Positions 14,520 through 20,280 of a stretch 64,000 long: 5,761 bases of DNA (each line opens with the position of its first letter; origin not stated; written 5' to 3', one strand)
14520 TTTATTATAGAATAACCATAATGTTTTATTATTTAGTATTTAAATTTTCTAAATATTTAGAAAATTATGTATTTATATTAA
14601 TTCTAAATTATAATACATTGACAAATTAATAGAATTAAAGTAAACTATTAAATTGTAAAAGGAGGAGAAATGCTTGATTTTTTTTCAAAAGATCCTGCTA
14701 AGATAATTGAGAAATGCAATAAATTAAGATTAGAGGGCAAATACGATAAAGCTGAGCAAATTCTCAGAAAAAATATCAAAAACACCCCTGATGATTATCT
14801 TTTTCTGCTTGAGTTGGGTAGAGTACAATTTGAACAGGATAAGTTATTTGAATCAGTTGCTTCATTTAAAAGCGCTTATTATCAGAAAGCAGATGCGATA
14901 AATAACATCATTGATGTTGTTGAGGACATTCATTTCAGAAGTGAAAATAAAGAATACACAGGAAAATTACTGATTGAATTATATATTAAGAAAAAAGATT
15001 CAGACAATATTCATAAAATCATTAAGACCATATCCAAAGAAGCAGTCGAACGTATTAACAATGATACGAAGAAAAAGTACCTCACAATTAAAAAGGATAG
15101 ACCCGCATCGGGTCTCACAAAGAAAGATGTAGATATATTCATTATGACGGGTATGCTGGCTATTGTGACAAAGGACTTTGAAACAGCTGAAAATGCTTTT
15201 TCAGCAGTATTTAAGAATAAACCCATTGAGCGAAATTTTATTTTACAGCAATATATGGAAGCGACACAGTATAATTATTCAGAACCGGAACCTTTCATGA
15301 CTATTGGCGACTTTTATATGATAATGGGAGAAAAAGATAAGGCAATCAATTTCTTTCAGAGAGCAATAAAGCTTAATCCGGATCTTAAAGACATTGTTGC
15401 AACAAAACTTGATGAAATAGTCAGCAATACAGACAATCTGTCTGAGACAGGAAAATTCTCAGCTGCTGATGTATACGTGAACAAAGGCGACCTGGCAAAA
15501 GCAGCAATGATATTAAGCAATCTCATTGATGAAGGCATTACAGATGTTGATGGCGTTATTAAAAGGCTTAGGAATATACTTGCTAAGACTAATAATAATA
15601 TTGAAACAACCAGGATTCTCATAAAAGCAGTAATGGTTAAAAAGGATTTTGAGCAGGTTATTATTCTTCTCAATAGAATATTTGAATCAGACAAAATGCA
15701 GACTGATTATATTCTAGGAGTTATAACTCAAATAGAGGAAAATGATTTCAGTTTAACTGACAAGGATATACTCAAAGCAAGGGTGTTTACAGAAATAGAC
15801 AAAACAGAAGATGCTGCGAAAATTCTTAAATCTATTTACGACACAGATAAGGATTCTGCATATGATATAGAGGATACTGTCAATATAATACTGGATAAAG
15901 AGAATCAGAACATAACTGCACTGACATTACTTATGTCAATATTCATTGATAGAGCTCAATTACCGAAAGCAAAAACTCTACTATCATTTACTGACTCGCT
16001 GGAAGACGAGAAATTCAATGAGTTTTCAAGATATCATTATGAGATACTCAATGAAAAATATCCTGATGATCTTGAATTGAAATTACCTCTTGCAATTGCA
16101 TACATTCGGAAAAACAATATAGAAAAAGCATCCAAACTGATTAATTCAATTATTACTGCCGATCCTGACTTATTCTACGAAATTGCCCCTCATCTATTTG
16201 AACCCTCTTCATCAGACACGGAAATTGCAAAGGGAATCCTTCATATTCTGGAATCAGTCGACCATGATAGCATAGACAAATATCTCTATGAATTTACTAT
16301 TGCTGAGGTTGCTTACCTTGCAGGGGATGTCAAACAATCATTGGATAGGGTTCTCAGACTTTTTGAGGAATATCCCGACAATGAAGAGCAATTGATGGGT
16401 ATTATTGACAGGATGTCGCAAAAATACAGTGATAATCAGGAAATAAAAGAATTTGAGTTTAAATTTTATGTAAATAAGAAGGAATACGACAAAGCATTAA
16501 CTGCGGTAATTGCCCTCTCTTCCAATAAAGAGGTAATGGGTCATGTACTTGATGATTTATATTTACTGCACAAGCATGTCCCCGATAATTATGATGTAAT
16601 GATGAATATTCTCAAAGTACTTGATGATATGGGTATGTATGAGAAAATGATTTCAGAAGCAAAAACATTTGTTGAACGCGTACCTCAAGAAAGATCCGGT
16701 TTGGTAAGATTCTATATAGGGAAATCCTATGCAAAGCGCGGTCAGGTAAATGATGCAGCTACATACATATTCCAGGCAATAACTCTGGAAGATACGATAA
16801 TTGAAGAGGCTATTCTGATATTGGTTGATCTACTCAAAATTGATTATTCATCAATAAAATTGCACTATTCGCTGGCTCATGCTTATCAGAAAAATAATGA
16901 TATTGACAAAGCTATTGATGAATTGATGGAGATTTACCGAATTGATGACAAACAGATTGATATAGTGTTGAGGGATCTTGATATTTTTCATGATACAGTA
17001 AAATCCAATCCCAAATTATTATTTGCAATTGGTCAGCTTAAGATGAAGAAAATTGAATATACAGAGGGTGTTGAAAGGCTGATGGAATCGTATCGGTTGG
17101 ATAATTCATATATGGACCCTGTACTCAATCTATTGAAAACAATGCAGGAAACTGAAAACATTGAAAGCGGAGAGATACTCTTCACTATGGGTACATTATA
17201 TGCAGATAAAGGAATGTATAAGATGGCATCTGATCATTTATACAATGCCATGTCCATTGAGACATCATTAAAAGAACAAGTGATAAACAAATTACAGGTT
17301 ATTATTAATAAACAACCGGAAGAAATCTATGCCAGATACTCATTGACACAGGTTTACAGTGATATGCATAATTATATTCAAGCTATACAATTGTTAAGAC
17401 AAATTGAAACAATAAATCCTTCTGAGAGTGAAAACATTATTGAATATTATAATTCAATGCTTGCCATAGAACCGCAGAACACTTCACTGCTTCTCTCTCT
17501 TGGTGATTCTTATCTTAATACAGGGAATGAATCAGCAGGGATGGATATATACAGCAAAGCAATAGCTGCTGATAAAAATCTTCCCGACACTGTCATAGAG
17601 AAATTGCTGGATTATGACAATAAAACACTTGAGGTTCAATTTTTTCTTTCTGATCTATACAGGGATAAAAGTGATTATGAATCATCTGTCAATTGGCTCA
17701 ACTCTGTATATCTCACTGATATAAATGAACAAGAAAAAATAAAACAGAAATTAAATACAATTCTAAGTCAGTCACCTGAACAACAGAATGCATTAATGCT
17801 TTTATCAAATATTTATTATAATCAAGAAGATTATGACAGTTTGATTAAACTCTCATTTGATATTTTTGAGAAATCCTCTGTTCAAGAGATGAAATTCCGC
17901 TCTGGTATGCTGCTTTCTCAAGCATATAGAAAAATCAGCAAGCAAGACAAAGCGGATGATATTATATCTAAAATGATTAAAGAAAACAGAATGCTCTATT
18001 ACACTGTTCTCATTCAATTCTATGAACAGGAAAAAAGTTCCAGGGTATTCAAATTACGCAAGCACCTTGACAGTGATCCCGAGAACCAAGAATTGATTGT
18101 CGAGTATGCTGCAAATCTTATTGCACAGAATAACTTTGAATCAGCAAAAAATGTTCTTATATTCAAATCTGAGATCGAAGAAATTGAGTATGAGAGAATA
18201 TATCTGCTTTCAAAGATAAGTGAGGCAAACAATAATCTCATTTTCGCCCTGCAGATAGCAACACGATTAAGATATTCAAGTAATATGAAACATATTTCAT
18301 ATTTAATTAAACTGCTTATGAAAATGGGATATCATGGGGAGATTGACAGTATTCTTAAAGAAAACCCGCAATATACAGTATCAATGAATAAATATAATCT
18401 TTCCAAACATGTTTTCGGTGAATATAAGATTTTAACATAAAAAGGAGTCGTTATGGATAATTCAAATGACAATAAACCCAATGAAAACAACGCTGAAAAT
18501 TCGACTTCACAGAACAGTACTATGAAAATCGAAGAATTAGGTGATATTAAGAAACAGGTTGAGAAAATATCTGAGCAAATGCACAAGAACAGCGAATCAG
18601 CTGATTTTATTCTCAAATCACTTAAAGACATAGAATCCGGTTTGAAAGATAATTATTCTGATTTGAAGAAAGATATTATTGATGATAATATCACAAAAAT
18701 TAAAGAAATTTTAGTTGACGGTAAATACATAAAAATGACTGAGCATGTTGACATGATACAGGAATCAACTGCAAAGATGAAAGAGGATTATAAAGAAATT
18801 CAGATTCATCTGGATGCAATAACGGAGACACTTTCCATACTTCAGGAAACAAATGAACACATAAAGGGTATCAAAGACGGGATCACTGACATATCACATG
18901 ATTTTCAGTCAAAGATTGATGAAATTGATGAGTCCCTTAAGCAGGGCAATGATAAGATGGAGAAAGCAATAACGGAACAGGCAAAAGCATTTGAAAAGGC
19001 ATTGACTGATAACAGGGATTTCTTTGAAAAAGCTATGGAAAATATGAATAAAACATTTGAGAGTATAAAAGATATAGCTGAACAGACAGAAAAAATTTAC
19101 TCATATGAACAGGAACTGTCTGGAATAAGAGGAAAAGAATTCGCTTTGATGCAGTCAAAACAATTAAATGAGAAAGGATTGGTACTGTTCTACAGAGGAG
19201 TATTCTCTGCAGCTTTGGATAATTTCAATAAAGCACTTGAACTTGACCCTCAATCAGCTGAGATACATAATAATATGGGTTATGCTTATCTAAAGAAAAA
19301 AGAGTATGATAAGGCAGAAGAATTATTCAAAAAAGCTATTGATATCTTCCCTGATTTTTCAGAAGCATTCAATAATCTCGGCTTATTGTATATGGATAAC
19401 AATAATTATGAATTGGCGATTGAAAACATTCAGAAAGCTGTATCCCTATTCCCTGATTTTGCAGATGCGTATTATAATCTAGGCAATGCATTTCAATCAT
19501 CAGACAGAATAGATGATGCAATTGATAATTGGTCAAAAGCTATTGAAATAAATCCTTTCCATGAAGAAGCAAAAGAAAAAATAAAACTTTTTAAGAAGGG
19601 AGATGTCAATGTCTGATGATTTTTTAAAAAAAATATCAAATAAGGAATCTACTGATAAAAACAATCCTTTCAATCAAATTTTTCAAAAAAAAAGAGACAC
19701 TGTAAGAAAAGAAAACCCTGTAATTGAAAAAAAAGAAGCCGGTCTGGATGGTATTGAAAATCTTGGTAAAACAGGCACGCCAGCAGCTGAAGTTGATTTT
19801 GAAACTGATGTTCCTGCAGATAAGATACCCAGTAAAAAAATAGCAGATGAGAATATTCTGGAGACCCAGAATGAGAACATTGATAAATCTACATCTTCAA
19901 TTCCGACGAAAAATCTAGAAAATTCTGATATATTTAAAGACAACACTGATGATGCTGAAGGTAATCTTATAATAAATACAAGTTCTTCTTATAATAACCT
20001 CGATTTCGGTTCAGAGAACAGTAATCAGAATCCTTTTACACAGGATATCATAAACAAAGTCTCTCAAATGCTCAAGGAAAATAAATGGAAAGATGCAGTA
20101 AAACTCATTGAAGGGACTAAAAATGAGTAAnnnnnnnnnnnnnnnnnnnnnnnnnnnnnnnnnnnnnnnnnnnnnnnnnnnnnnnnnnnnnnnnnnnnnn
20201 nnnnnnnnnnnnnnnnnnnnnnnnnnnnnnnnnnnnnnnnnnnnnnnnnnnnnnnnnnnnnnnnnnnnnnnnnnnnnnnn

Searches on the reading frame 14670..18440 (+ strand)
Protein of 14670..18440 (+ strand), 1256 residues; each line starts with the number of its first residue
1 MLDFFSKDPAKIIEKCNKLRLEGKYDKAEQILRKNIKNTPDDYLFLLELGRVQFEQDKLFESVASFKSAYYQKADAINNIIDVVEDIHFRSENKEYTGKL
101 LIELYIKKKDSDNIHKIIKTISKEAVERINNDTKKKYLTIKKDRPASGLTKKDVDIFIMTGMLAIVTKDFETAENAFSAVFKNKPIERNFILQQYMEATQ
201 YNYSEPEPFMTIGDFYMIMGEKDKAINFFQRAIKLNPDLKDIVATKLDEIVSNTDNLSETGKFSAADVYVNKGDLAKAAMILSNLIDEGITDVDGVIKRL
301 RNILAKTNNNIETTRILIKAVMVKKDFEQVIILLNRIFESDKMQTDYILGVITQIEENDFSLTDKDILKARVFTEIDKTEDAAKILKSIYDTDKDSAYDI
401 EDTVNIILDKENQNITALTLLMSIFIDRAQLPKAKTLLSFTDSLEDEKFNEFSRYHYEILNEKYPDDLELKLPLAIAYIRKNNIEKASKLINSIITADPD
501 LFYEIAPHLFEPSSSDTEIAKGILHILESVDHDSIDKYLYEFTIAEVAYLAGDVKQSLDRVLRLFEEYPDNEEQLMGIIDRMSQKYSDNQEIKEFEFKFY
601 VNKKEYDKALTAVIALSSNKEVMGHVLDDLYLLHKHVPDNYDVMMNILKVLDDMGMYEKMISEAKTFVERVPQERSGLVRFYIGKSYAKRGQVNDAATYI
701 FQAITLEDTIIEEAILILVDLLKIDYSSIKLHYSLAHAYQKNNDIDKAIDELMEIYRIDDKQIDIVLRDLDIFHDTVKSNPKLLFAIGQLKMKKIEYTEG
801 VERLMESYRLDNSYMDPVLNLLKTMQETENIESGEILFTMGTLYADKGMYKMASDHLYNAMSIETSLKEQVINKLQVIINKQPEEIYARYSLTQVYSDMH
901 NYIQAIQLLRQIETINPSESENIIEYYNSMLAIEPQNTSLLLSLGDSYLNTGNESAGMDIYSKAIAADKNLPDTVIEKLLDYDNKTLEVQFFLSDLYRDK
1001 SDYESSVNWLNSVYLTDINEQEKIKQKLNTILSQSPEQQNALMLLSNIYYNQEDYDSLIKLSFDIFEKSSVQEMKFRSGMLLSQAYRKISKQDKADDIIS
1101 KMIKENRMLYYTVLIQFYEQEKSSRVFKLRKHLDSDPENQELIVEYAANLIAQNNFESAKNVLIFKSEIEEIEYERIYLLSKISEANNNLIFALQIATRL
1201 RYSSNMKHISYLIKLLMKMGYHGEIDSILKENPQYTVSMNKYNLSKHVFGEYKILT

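Call 6: search_protein_families(library=pfam, proteins=[window:14670-18440:+], max_evalue=1)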
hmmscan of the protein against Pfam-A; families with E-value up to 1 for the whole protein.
window:14670-18440:+ (1256 aa): 22 families
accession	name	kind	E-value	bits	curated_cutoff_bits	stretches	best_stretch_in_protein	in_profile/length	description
PF14559.12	TPR_19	-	1.7e-38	131.2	25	5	462-500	19-57/68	Tetratricopeptide repeat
PF07719.23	TPR_2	-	9.6e-21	72.6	27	2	209-238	4-33/34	Tetratricopeptide repeat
PF13181.12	TPR_8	-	1.7e-19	68.7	25.7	3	210-238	5-33/34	Tetratricopeptide repeat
PF13428.12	TPR_14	-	4.2e-19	67.6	23.5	0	210-240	5-35/44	Tetratricopeptide repeat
PF00515.34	TPR_1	-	1.3e-17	63.2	27.8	2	212-238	7-33/34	Tetratricopeptide repeat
PF14561.12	TPR_20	-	9.1e-13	48.8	25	2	1121-1163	3-45/90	Tetratricopeptide repeat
PF13432.12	TPR_16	-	3.4e-11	43.8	32.7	1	23-75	11-63/65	Tetratricopeptide repeat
PF13424.12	TPR_12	-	1.1e-10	42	30.1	0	881-913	40-72/77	Tetratricopeptide repeat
PF23914.1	TPR_CcmH_CycH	-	1.7e-10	41.4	42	0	209-243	53-87/158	Cytochrome c-type biogenesis protein H TPR domain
PF13176.12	TPR_7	-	6.3e-10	38.8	27.9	0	213-241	6-34/36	Tetratricopeptide repeat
PF12895.13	ANAPC3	-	3.4e-09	37.3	27.2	0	1031-1064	15-48/82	Anaphase-promoting complex, cyclosome, subunit 3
PF13174.12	TPR_6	-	4.9e-08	33.5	26.3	0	216-238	11-32/33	Tetratricopeptide repeat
PF13429.12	TPR_15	-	5.5e-06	26.4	26.2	0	543-722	13-194/280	Tetratricopeptide repeat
PF24575.1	TPR_Slam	-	4.7e-05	24.2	35.2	0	19-59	57-97/104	Surface lipoprotein assembly modifier, N-terminal TPR repeats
PF13431.12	TPR_17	-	6.8e-05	23.3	24.4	0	728-749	12-33/34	Tetratricopeptide repeat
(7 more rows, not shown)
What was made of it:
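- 14670..20130 (+): Upstream co-directional genes of the same tightly packed cluster: 1256-aa TPR protein, 387-aa TPR protein, 175-aa protein (gaps <= 12 nt). Pfam TPR hits (call 6).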

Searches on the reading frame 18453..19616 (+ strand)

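Call 6: search_protein_families(library=pfam, proteins=[window:18453-19616:+], max_evalue=1)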
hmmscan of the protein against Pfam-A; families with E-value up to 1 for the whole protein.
window:18453-19616:+ (387 aa): 51 families (the best 25 are shown)
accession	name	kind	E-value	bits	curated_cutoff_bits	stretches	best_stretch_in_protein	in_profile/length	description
PF00515.34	TPR_1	-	2.4e-37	125.7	27.8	4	269-302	1-34/34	Tetratricopeptide repeat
PF13414.12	TPR_11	-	5.7e-31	106.4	26.8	4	242-282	1-41/42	TPR repeat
PF07719.23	TPR_2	-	2.1e-30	102.7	27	4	269-301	1-33/34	Tetratricopeptide repeat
PF13431.12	TPR_17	-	5.1e-23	79.8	24.4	3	258-290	2-34/34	Tetratricopeptide repeat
PF13181.12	TPR_8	-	1e-22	78.7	25.7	3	269-301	1-33/34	Tetratricopeptide repeat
PF13432.12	TPR_16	-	7.1e-20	71.6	32.7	2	241-301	3-63/65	Tetratricopeptide repeat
PF13424.12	TPR_12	-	8.2e-17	61.6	30.1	2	239-300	7-76/77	Tetratricopeptide repeat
PF14559.12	TPR_19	-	2.7e-16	60.1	25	2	251-305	7-61/68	Tetratricopeptide repeat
PF13428.12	TPR_14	-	8e-14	51.2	23.5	3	275-310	7-42/44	Tetratricopeptide repeat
PF13174.12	TPR_6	-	2.3e-10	40.8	26.3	1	275-301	6-32/33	Tetratricopeptide repeat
PF13374.12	TPR_10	-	8.8e-10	38.7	27.5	2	273-298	6-31/42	Tetratricopeptide repeat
PF13371.12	TPR_9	-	1e-07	32.3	35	3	277-339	3-65/73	Tetratricopeptide repeat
PF13176.12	TPR_7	-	1.5e-07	31.3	27.9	1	273-297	3-27/36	Tetratricopeptide repeat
PF23914.1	TPR_CcmH_CycH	-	1e-05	25.8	42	2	251-334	66-152/158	Cytochrome c-type biogenesis protein H TPR domain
PF10373.15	EST1_DNA_bind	-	6.9e-05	22.9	22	1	288-352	1-65/282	Est1 DNA/RNA binding domain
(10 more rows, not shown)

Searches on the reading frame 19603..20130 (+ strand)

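Call 6: search_protein_families(library=pfam, proteins=[window:19603-20130:+], max_evalue=1)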
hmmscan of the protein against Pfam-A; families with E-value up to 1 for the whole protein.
window:19603-20130:+ (175 aa): 1 family
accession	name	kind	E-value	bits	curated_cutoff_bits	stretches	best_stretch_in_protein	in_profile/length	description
PF03109.22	ABC1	-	0.0056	16.3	22.9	1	85-161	160-237/244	ABC1 atypical kinase-like domain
